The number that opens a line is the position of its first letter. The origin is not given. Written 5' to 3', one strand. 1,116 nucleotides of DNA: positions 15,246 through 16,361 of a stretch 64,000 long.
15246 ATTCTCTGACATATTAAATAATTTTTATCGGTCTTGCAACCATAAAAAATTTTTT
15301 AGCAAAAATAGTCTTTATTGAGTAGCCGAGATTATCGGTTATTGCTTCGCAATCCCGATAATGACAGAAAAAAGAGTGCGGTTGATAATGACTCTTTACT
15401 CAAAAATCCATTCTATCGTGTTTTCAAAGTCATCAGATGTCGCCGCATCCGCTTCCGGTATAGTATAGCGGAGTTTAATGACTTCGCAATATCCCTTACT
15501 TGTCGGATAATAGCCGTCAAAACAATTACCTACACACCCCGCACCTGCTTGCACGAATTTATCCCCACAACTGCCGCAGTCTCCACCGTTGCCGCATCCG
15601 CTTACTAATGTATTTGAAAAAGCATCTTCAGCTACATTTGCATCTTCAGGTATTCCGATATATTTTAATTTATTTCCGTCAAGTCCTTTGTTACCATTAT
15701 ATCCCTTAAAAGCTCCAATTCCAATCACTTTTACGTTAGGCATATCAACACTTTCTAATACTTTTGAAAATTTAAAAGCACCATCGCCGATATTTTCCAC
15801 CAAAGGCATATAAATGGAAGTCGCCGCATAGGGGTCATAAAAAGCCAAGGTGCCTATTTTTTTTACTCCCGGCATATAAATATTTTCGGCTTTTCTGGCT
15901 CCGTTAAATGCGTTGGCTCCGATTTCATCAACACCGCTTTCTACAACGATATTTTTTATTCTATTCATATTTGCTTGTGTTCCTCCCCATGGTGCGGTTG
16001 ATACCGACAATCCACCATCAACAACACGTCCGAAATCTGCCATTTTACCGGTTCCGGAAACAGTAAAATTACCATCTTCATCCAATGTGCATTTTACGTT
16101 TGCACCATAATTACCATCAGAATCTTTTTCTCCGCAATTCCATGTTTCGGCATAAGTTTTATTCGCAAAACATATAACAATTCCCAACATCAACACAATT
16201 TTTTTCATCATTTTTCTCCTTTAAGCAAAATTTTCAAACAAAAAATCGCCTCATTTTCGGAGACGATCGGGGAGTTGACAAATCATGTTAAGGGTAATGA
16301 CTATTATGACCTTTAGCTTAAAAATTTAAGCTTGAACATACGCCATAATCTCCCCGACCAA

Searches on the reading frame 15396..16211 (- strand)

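Call 7: search_protein_families(library=pfam, proteins=[window:15396-16211:-], max_evalue=0.1)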
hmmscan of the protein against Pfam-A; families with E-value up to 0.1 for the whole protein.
window:15396-16211:- (271 aa): 1 family
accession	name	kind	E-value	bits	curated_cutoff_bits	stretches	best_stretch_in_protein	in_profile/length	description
PF13306.12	LRR_5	-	6.8e-12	45.8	27.7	1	84-171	12-101/127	BspA type Leucine rich repeat region (6 copies)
